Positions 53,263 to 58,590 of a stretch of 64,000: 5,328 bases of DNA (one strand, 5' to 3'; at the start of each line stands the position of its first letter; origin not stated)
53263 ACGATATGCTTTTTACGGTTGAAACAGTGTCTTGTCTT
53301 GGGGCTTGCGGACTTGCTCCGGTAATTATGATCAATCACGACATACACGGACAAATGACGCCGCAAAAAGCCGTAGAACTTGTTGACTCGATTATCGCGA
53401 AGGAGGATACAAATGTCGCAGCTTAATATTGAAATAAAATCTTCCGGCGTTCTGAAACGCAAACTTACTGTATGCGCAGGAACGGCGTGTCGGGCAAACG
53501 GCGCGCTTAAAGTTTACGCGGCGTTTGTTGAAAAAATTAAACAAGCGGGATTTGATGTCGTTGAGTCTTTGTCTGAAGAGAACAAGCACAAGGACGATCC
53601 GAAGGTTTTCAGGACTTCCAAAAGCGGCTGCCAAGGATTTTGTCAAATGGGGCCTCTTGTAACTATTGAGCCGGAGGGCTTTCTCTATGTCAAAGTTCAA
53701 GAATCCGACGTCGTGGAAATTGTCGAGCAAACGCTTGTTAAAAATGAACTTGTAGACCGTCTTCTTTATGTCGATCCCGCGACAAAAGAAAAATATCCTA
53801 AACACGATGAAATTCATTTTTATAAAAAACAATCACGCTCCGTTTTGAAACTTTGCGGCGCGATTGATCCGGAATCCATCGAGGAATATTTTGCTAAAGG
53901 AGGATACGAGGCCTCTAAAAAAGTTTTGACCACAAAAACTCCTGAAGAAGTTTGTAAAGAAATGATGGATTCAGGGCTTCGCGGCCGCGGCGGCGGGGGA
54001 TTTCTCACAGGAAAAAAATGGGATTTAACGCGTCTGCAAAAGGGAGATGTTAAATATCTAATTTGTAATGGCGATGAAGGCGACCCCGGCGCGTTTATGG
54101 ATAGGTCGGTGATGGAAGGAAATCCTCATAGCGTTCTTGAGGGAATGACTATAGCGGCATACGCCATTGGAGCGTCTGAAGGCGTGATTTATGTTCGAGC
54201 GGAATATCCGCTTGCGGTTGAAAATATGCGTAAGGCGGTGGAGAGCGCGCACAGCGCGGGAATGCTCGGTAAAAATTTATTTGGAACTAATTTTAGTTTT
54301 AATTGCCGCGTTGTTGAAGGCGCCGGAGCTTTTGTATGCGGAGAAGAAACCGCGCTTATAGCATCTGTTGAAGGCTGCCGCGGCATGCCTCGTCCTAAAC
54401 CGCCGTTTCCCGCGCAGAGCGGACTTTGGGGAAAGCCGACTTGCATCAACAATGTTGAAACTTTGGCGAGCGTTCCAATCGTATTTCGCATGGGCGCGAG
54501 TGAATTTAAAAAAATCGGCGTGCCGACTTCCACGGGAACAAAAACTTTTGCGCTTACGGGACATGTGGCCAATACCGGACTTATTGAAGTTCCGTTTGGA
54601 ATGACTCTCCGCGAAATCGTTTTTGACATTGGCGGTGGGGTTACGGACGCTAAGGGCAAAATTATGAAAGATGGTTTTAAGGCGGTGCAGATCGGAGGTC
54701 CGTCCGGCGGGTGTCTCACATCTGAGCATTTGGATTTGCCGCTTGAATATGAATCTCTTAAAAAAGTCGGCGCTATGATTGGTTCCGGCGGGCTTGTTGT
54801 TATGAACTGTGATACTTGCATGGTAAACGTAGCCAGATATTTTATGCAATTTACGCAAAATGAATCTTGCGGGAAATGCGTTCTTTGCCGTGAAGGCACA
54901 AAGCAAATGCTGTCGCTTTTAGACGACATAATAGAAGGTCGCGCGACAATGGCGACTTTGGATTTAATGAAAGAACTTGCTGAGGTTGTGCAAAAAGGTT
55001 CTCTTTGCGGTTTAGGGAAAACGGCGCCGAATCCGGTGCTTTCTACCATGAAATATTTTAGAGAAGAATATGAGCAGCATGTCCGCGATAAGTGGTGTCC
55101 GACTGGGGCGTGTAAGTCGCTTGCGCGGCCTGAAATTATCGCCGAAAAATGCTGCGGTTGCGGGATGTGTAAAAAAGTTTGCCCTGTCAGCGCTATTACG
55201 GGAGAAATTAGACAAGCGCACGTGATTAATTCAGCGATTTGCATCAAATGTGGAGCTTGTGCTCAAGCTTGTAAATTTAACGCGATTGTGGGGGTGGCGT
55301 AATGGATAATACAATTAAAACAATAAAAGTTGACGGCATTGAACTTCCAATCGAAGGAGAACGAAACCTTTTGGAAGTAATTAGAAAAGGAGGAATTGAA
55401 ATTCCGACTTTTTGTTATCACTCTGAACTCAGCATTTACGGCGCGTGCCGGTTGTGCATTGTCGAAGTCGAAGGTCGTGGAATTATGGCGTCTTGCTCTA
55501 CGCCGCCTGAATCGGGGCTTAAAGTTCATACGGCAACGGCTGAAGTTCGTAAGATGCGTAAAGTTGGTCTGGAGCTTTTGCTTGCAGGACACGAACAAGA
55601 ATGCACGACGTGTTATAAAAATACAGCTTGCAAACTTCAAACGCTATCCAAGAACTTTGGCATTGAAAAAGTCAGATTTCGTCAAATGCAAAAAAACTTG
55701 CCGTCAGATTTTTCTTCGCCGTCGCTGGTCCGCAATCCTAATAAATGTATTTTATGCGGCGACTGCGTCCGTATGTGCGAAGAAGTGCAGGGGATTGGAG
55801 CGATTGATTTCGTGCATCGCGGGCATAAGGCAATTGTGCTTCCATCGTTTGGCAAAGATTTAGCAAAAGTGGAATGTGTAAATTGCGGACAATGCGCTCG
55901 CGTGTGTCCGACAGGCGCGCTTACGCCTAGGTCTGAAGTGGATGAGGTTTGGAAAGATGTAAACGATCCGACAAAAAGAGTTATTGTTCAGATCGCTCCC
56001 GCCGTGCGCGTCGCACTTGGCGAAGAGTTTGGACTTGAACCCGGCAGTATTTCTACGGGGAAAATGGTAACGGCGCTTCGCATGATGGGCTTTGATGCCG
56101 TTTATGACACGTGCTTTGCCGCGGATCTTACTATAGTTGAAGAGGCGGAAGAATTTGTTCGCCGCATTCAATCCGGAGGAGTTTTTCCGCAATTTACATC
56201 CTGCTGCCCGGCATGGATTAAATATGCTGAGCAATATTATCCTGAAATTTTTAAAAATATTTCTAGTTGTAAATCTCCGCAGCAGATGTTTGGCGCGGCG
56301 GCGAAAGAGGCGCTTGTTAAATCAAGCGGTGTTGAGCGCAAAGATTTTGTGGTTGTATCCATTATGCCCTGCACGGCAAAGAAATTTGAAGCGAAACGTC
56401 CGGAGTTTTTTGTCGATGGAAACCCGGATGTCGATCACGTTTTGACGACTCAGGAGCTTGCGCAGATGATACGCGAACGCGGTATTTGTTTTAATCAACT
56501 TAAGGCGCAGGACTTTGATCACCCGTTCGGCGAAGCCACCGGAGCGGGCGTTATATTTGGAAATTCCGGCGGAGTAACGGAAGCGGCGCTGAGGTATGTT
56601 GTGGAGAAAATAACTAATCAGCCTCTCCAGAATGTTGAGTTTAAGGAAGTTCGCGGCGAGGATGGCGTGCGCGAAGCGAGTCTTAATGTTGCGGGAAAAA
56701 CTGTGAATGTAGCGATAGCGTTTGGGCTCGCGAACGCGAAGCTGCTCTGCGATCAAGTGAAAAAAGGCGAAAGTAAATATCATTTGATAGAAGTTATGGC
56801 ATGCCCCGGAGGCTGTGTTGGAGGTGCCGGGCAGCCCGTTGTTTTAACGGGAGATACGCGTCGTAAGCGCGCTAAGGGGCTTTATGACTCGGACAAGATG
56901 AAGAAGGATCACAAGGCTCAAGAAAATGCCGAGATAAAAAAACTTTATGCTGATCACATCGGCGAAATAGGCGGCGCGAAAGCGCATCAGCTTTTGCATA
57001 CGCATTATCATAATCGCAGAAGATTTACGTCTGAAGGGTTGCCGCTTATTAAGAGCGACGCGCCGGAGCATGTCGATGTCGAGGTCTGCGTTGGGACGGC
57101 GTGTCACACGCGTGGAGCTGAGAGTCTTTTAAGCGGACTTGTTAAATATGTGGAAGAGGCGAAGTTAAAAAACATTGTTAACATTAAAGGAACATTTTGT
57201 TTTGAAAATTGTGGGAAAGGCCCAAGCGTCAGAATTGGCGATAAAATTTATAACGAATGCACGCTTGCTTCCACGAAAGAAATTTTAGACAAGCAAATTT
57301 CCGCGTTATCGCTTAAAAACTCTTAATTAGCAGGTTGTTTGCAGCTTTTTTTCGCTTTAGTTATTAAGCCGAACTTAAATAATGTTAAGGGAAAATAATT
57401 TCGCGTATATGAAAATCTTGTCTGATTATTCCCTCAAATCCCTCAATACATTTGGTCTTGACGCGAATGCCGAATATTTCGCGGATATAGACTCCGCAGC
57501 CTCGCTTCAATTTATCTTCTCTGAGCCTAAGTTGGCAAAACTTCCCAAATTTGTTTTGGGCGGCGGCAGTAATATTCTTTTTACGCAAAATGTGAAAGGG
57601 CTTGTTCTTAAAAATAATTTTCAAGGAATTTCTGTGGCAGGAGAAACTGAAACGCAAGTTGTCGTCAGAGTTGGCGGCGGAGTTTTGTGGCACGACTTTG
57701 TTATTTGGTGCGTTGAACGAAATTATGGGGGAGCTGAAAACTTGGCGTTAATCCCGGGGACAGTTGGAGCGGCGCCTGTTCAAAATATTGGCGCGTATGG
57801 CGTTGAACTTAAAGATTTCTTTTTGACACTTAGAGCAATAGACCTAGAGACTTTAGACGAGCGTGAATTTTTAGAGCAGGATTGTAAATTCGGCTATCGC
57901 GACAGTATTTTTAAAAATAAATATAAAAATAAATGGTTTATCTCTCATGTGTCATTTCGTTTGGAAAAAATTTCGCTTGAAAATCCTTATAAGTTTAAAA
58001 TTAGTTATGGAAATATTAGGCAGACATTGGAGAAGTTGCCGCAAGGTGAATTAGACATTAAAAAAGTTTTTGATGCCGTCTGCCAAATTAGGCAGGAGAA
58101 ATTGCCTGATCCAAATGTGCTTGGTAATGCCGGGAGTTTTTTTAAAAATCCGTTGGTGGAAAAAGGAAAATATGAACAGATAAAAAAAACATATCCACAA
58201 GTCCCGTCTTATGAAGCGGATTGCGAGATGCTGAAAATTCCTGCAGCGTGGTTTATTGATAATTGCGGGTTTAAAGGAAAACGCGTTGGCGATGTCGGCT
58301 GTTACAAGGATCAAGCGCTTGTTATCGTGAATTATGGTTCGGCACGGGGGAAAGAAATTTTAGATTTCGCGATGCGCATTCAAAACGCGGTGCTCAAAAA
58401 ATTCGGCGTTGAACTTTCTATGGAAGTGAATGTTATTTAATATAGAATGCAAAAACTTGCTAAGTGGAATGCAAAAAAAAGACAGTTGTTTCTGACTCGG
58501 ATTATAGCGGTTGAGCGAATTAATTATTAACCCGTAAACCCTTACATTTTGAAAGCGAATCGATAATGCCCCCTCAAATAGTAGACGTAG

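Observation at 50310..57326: PAS sensor plus PP2C phosphatase divergent from rex-hydCBA: candidate post-translational or regulatory module for an electron-bifurcating-type [FeFe] hydrogenase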

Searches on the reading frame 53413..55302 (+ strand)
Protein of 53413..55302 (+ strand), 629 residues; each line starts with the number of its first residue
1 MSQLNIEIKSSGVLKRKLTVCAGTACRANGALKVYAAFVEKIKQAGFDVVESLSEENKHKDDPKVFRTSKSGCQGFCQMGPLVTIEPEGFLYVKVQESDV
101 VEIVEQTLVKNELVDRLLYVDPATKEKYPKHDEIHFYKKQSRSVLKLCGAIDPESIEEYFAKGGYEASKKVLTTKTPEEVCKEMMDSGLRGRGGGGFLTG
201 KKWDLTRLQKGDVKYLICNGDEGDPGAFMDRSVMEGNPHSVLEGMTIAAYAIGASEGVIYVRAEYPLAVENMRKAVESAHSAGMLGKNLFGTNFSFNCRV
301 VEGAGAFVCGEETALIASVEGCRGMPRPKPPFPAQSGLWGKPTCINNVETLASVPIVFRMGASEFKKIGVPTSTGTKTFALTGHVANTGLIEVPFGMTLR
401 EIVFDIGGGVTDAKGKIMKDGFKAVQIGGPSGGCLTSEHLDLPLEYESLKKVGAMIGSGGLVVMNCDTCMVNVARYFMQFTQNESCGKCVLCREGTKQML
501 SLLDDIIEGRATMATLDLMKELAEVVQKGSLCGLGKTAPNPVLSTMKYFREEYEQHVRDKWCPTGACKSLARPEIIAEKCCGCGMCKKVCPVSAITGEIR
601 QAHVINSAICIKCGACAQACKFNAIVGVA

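Call 3: search_protein_families(library=pfam, proteins=[window:53413-55302:+], max_evalue=0.01)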
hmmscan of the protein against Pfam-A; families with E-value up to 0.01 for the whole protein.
window:53413-55302:+ (629 aa): 13 families
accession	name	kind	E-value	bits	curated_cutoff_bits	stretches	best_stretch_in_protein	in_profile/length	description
PF01512.22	Complex1_51K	-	4.7e-47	160.1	31.2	1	186-355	3-149/150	Nuo51 FMN-binding domain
PF10589.14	NADH_4Fe-4S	-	8.2e-34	115.8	23.5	1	473-556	2-85/85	NADH-ubiquinone oxidoreductase-F iron-sulfur binding region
PF00037.32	Fer4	-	9e-09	35.2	21.1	2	604-625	2-23/24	4Fe-4S binding domain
PF01257.25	2Fe-2S_thioredx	-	3.7e-06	27.3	24.8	1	15-106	65-143/145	Thioredoxin-like [2Fe-2S] ferredoxin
PF13237.11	Fer4_10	-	1.3e-05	25.5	25.5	1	574-620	3-52/53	4Fe-4S dicluster domain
PF13187.11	Fer4_9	-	4.8e-05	23.7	27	1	579-625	1-52/52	4Fe-4S dicluster domain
PF12838.12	Fer4_7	-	5.8e-05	23.9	27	1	579-624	1-52/52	4Fe-4S dicluster domain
PF25160.1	LdpA_Fe-S-bd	-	9.2e-05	22.6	27.6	2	561-596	12-44/49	LdpA Fe-S cluster-binding domain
PF10531.15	SLBB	-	0.00012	22.3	27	1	379-414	2-37/55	SLBB domain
PF14697.11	Fer4_21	-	0.00058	20.4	35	0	574-595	35-57/59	4Fe-4S dicluster domain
PF12837.12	Fer4_6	-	0.0011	19.3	25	1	605-625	4-24/24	4Fe-4S binding domain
PF12797.12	Fer4_2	-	0.0023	18.2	24.5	1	603-621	3-21/22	4Fe-4S binding domain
PF22461.2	SLBB_2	-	0.0046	17.5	27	0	377-412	1-38/79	SLBB domain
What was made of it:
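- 53413..55302 (+): HydB (NuoF-like FMN/NADH subunit with an N-terminal 2Fe-2S domain and two C-terminal [4Fe-4S] domains). Pfam Complex1_51K, NADH_4Fe-4S, 2Fe-2S_thioredx and Fer4 (call 3).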

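Call 4: search_protein_families(library=ncbifam, proteins=[window:53413-55302:+], max_evalue=0.01)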
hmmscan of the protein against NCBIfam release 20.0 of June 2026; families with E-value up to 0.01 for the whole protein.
window:53413-55302:+ (629 aa): 41 families (the best 25 are shown)
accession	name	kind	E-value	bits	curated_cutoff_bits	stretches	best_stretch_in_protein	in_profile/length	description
TIGR01959.1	nuoF_fam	equivalog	3.5e-137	457.2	558.65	1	153-557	11-410/410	NADH-quinone oxidoreductase subunit NuoF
NF008436.0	PRK11278.1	equivalog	2.5e-113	379.3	749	1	152-568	23-437/448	NADH-quinone oxidoreductase subunit NuoF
NF010120.0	PRK13596.1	equivalog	7.2e-108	360.9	389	1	153-559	17-419/433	NADH-quinone oxidoreductase subunit NuoF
NF041612.1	fdxn_Clost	equivalog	3.8e-13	49.9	150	1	16-118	6-101/102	2Fe-2S ferredoxin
TIGR01945.1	rnfC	subfamily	1.5e-11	43.5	245.95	1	147-279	95-221/435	RnfABCDGE type electron transport complex subunit C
NF003454.1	PRK05035.1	equivalog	1.7e-11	43.3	345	1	147-279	97-222/556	electron transport complex subunit RsxC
NF040864.1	HgcB_ferredoxin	equivalog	2.5e-09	36.8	99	1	574-625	10-61/93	mercury methylation ferredoxin HgcB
NF058577.1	FdxA_fam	equivalog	3.8e-09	36.6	65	1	575-624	4-52/52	4Fe-4S ferredoxin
TIGR04481.1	PR_assoc_PrdC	equivalog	1.9e-08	33.6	490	1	174-281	70-173/425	proline reductase-associated electron transfer protein PrdC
TIGR01944.1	rnfB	subfamily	1.4e-07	31.3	68.7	1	575-625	110-160/190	RnfABCDGE type electron transport complex subunit B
NF045874.1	Vhu_polyferre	exception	3.4e-07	29.3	600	1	572-626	122-175/381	F420-non-reducing hydrogenase associated-polyferredoxin VhuB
TIGR02179.1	PorD_KorD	subfamily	1.4e-06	28.3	60.05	1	570-626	17-73/78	2-oxoacid:acceptor oxidoreductase, delta subunit, pyruvate/2-ketoisovalerate family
NF040770.1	hetero_SS_HdrA2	exception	1.4e-06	26.7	1100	1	574-625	573-623/777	CoB-CoM heterodisulfide reductase HdrA2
NF038196.1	ferrodoxin_EFR1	subfamily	2.2e-06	27.9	75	1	575-625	181-229/242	EFR1 family ferrodoxin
NF043039.1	HgcAB_like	equivalog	2.2e-06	27.5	285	1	570-625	292-349/350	HgcAB-like fusion protein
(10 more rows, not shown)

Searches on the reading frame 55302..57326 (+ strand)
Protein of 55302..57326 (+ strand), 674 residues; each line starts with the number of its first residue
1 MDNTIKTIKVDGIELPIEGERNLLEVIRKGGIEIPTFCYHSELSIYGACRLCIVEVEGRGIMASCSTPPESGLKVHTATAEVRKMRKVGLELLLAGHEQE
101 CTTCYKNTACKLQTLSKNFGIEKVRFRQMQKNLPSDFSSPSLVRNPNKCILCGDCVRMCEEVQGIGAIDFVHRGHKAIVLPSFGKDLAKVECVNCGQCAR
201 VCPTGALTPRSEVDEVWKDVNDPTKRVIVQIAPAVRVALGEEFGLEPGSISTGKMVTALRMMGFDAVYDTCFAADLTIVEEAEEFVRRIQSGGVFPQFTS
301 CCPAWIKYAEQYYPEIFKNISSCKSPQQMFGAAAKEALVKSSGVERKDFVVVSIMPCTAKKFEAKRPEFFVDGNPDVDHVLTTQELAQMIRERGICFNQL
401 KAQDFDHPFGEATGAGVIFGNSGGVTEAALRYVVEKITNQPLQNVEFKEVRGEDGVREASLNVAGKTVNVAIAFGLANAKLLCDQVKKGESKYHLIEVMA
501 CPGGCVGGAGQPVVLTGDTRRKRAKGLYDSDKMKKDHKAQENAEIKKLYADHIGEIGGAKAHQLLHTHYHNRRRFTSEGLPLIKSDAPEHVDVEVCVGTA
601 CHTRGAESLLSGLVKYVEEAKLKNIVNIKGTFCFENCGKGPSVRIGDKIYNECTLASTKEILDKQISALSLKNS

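Call 3: search_protein_families(library=pfam, proteins=[window:55302-57326:+], max_evalue=0.01)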
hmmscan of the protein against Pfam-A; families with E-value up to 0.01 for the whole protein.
window:55302-57326:+ (674 aa): 15 families
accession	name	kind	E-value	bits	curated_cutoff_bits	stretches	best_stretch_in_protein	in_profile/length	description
PF02906.19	Fe_hyd_lg_C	-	1.1e-98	330.2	22.1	1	225-509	1-245/245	Iron only hydrogenase large subunit, C-terminal domain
PF02256.22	Fe_hyd_SSU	-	2.1e-19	69.7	24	1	518-572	2-56/56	Iron hydrogenase small subunit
PF13510.11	Fer2_4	-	5.6e-15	55.6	22.8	1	7-79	5-81/82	2Fe-2S iron-sulfur cluster binding domain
PF10588.14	NADH-G_4Fe-4S_3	-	3.2e-12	46.2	27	1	86-125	1-40/40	NADH-ubiquinone oxidoreductase-G iron-sulfur binding region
PF12838.12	Fer4_7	-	2.6e-09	37.9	27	1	148-206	1-52/52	4Fe-4S dicluster domain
PF01257.25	2Fe-2S_thioredx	-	5.9e-09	36.4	24.8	1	590-664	65-143/145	Thioredoxin-like [2Fe-2S] ferredoxin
PF13187.11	Fer4_9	-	3.9e-08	33.6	27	1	190-206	35-51/52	4Fe-4S dicluster domain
PF22117.2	Fer4_Nqo3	-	3.5e-07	30.7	27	1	144-208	6-67/67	NADH-quinone oxidoreductase subunit 3, ferredoxin-like domain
PF14697.11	Fer4_21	-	3.9e-06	27.3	35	1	146-206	5-56/59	4Fe-4S dicluster domain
PF00037.32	Fer4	-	4.7e-06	26.6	21.1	2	191-208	7-24/24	4Fe-4S binding domain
PF13237.11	Fer4_10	-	4.9e-06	26.8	25.5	2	191-210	8-29/53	4Fe-4S dicluster domain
PF13484.11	Fer4_16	-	1e-05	26.6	30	1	191-214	1-25/66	4Fe-4S double cluster binding domain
PF13183.11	Fer4_8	-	8.7e-05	23.4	27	1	147-205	3-67/68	4Fe-4S dicluster domain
PF12837.12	Fer4_6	-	0.00038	20.7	25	2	192-207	9-24/24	4Fe-4S binding domain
PF13746.11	Fer4_18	-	0.0053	17.4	27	0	188-205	57-74/114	4Fe-4S dicluster domain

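Call 4: search_protein_families(library=ncbifam, proteins=[window:55302-57326:+], max_evalue=0.01)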
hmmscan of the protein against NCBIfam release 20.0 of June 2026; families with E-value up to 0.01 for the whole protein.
window:55302-57326:+ (674 aa): 44 families (the best 25 are shown)
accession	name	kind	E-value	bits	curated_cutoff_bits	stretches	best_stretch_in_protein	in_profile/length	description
NF040763.1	FeFe_hydrog_A6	exception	9.6e-237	786.9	765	1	7-572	2-571/571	NADH-dependent [FeFe] hydrogenase, group A6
NF040762.1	Hydr_FeFe_Clost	exception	4.4e-169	563.7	900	1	6-569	1-571/572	ferredoxin hydrogenase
TIGR02512.1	FeFe_hydrog_A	subfamily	5.8e-153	509.2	405.95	1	142-513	2-374/375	[FeFe] hydrogenase, group A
TIGR04105.1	FeFe_hydrog_B1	subfamily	2.4e-54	184.8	450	2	145-456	140-426/462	monomeric [FeFe] hydrogenase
NF005745.0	PRK07569.1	equivalog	6.4e-54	182.8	333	1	4-212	2-212/238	bidirectional hydrogenase complex protein HoxU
TIGR01973.1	NuoG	equivalog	4.5e-44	151.2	470.05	1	8-209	1-200/606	NADH-quinone oxidoreductase subunit NuoG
NF006305.0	PRK08493.1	equivalog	8.1e-32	110.2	591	1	7-209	3-223/819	NADH-quinone oxidoreductase subunit G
NF005895.0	PRK07860.1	equivalog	7.1e-27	93.8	802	1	7-208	19-221/811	NADH-quinone oxidoreductase subunit G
NF009454.0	PRK12814.1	equivalog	1.9e-21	76.1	916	2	7-103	5-102/657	putative NADPH-dependent glutamate synthase small subunit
NF006221.0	PRK08348.1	subfamily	1.3e-06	28.2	124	1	133-209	31-94/136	NADH-plastoquinone oxidoreductase subunit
NF042909.1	FMH_DH_FwdF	exception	6e-06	25.6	375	1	98-209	54-157/336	tungsten-dependent formylmethanofuran dehydrogenase subunit FwdF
NF005722.0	PRK07539.1-2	equivalog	1.5e-05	25.2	141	1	593-664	80-155/157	NADH-quinone oxidoreductase subunit NuoE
TIGR01958.1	nuoE_fam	subfamily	3e-05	24.2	142.4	1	591-664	69-146/148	NADH-quinone oxidoreductase subunit NuoE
TIGR02494.1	PFLE_PFLC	subfamily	4.6e-05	22.8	174.35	1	138-216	39-109/293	glycyl-radical enzyme activating protein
TIGR02936.1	fdxN_nitrog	equivalog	6.7e-05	22.9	80.55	0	180-215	11-48/91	ferredoxin III, nif-specific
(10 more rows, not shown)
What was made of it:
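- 55302..57326 (+): HydA, the catalytic [FeFe] hydrogenase subunit, with a C-terminal thioredoxin-like [2Fe-2S] domain. Pfam Fe_hyd_lg_C at 1e-98, Fe_hyd_SSU, Fer2_4 and 2Fe-2S_thioredx covering residues 590-664 (calls 3, 4).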

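Call 42: search_protein_families(library=pfam, proteins=[window:55302-57326:+], max_evalue=10)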
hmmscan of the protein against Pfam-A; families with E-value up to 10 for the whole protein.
window:55302-57326:+ (674 aa): 20 families
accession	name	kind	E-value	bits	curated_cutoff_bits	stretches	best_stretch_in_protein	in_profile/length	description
PF02906.19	Fe_hyd_lg_C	-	1.1e-98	330.2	22.1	1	225-509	1-245/245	Iron only hydrogenase large subunit, C-terminal domain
PF02256.22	Fe_hyd_SSU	-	2.1e-19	69.7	24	1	518-572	2-56/56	Iron hydrogenase small subunit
PF13510.11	Fer2_4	-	5.6e-15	55.6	22.8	1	7-79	5-81/82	2Fe-2S iron-sulfur cluster binding domain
PF10588.14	NADH-G_4Fe-4S_3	-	3.2e-12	46.2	27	1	86-125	1-40/40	NADH-ubiquinone oxidoreductase-G iron-sulfur binding region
PF12838.12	Fer4_7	-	2.6e-09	37.9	27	1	148-206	1-52/52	4Fe-4S dicluster domain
PF01257.25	2Fe-2S_thioredx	-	5.9e-09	36.4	24.8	1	590-664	65-143/145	Thioredoxin-like [2Fe-2S] ferredoxin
PF13187.11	Fer4_9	-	3.9e-08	33.6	27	2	190-206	35-51/52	4Fe-4S dicluster domain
PF22117.2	Fer4_Nqo3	-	3.5e-07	30.7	27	1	144-208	6-67/67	NADH-quinone oxidoreductase subunit 3, ferredoxin-like domain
PF14697.11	Fer4_21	-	3.9e-06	27.3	35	1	146-206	5-56/59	4Fe-4S dicluster domain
PF00037.32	Fer4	-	4.7e-06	26.6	21.1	2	191-208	7-24/24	4Fe-4S binding domain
PF13237.11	Fer4_10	-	4.9e-06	26.8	25.5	2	191-210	8-29/53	4Fe-4S dicluster domain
PF13484.11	Fer4_16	-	1e-05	26.6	30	1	191-214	1-25/66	4Fe-4S double cluster binding domain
PF13183.11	Fer4_8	-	8.7e-05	23.4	27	1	147-205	3-67/68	4Fe-4S dicluster domain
PF12837.12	Fer4_6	-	0.00038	20.7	25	2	192-207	9-24/24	4Fe-4S binding domain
PF13746.11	Fer4_18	-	0.0053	17.4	27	1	188-205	57-74/114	4Fe-4S dicluster domain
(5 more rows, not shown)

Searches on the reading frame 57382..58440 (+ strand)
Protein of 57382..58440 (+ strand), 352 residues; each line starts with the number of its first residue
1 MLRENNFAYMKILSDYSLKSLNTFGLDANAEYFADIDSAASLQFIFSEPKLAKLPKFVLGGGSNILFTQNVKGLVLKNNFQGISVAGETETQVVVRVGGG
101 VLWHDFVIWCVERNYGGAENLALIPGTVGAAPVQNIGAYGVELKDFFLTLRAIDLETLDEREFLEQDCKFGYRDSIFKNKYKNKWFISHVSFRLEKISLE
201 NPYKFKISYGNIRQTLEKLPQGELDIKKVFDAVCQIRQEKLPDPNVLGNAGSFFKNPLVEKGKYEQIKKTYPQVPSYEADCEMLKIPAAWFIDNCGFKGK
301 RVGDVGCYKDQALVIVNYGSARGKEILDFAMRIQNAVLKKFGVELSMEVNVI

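Call 3: search_protein_families(library=pfam, proteins=[window:57382-58440:+], max_evalue=0.01)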
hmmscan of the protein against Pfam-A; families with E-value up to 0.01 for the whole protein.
window:57382-58440:+ (352 aa): 2 families
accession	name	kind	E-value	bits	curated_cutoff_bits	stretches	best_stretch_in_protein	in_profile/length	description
PF02873.21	MurB_C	-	8.8e-27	93.6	27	1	229-352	2-99/99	UDP-N-acetylenolpyruvoylglucosamine reductase, C-terminal domain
PF01565.28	FAD_binding_4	-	8.8e-16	58.3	26.4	1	37-154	8-130/139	FAD binding domain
